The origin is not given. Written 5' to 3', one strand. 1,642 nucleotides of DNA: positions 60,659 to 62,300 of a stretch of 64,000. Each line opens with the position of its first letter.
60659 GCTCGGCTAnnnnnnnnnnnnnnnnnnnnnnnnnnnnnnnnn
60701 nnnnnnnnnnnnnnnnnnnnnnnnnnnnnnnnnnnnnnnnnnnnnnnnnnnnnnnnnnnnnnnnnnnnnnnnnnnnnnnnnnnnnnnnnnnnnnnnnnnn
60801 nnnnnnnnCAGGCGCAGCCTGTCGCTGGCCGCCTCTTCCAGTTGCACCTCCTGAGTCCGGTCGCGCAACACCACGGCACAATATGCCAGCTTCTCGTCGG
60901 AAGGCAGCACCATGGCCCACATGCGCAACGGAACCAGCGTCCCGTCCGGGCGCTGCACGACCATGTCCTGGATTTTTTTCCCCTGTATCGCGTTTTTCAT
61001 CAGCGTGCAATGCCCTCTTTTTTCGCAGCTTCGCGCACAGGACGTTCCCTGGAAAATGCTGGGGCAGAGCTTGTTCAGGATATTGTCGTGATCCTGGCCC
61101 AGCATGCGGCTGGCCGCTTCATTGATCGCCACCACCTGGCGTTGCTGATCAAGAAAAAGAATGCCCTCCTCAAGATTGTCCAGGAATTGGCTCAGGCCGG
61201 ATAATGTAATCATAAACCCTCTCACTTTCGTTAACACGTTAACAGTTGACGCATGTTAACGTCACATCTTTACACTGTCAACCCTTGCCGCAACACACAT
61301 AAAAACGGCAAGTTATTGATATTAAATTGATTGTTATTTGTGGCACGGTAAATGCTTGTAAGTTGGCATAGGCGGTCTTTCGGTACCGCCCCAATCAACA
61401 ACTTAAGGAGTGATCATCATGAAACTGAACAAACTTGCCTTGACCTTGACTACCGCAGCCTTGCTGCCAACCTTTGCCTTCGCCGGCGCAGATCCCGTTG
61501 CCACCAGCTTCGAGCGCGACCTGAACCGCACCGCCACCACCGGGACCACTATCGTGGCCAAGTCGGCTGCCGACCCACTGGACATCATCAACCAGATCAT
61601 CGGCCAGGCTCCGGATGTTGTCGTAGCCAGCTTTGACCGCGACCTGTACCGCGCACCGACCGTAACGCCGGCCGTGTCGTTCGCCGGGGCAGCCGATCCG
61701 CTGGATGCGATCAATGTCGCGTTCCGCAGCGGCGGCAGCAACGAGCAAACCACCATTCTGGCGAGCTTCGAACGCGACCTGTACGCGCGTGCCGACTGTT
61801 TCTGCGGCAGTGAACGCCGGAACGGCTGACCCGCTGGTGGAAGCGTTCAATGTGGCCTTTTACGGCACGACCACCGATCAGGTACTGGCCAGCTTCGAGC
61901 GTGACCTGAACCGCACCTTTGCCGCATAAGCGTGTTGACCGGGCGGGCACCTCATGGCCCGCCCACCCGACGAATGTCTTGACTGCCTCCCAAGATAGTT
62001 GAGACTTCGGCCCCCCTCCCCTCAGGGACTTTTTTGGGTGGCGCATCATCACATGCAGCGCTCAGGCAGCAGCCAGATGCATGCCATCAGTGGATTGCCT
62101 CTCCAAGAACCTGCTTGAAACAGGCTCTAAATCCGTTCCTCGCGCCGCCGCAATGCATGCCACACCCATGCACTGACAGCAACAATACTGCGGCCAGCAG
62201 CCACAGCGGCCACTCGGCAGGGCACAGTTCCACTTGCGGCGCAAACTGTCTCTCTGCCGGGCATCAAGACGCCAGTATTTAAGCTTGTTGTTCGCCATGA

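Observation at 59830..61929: Divergent PAS-sigma54 activator and a near-consensus sigma54 promoter driving a secreted 'ASFERDL' repeat protein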

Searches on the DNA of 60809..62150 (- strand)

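Call 59: search_rna_families(source=window, start=61150, end=62150, threshold=evalue, max_evalue=1)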
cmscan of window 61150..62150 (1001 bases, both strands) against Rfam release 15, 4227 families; matches with E-value up to 1: 1.
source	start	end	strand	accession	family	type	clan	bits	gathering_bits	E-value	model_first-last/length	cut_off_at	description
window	62018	62094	-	RF00202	snoR66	Gene; snRNA; snoRNA; CD-box;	-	19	43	0.58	1-76/76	no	Small nucleolar RNA R66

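Call 88: search_rna_families(source=L051, start=2300, end=3000, threshold=evalue, max_evalue=1)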
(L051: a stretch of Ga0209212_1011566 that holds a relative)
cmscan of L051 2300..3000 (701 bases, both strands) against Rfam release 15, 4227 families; matches with E-value up to 1: 4.
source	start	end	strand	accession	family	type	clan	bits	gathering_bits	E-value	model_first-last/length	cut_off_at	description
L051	2328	2400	-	RF02837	anti-hemB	Gene; sRNA;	-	19.1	49.5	0.068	1-81/81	no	Burkholderia RNA 7 (anti-hemB)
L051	2328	2441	-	RF00021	Spot_42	Gene; sRNA;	-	19.1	80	0.44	1-115/115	no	Spot 42 RNA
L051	2331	2394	-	RF01719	Pseudomon-1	Gene; sRNA;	-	17.9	50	0.67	34-108/116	no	Pseudomon-1/ErsA RNA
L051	2300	2372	+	RF02987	GA-cis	Gene; sRNA;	-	17.3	34.7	0.71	19-88/88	5'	GA-cis RNA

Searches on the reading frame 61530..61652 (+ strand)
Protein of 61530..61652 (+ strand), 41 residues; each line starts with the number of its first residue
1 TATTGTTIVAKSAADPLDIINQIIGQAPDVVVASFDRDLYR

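Call 60: search_protein_representatives(alignment_id=A7)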
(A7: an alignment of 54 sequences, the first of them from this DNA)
Query: 54 sequences, 42 profile positions. Proteins with E-value up to 0.001 (for the whole library): 131; up to 1e-10: 69; up to 1e-30: 18. The best 131 are listed.
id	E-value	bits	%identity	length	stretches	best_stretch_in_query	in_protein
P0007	1.0e-59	214.2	-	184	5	3-42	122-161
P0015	3.5e-59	212.5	-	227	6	6-42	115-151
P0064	3.7e-50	183.7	-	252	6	3-42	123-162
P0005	2.8e-49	180.9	-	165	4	2-42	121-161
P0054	3.7e-43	161.3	-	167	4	3-42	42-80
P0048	1.3e-42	159.6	-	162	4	3-42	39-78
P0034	6.5e-39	147.7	-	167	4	2-42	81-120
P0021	1.3e-37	143.6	-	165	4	4-42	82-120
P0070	1.2e-35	137.3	-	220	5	6-42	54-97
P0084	1.5e-34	133.7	-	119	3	10-42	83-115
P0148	2.5e-34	133.0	-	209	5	3-42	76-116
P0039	2.7e-34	132.9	-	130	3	3-40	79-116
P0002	3.1e-34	132.7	-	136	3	2-41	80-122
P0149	3.7e-33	129.3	-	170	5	3-42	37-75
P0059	1.6e-32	127.3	-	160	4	3-42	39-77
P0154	2.0e-28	114.1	-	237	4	4-39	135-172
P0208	5.2e-09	52.0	-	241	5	2-30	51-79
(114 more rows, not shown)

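Call 70: find_encoding_contigs(protein=P0154, flank=5000, max_places=2)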
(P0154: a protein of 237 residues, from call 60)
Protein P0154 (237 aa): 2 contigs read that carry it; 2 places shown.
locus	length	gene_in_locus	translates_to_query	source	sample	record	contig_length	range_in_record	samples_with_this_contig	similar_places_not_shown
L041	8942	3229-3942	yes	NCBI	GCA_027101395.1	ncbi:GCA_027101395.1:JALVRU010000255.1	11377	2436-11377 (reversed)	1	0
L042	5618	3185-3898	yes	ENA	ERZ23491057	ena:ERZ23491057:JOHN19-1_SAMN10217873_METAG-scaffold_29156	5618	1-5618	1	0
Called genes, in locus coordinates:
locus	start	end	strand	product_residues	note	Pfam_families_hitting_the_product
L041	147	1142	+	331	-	-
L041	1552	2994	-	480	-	PF08448:PAS_4 (weak), PF13426:PAS_9 (weak), PF00158:Sigma54_activat, PF14532:Sigma54_activ_2, PF07724:AAA_2 (weak), PF07728:AAA_5, PF25601:AAA_lid_14, PF02954:HTH_8, +1 more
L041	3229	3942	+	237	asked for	-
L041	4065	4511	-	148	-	PF04186:FxsA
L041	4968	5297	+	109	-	PF03091:CutA1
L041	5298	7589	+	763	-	PF11412:DsbD_N, PF02683:DsbD_TM, PF13386:DsbD_2, PF00085:Thioredoxin (weak), PF13098:Thioredoxin_2, PF13899:Thioredoxin_7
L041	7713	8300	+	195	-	PF00578:AhpC-TSA, PF08534:Redoxin, PF00085:Thioredoxin, PF13905:Thioredoxin_8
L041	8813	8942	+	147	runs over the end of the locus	PF01220:DHquinase_II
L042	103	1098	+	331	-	-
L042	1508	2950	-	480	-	PF08448:PAS_4 (weak), PF13426:PAS_9 (weak), PF00158:Sigma54_activat, PF14532:Sigma54_activ_2, PF07724:AAA_2 (weak), PF07728:AAA_5, PF25601:AAA_lid_14, PF02954:HTH_8, +1 more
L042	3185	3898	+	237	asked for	-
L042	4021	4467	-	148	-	PF04186:FxsA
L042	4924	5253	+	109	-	PF03091:CutA1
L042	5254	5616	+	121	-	?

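Call 71: find_encoding_contigs(protein=P0208, flank=5000, max_places=2)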
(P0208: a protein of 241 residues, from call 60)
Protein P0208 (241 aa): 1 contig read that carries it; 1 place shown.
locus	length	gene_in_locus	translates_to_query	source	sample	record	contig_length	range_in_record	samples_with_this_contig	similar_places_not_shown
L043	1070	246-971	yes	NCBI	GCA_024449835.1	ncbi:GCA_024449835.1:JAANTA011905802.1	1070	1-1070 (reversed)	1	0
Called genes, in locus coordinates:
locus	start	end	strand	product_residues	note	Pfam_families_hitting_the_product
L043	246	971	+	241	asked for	-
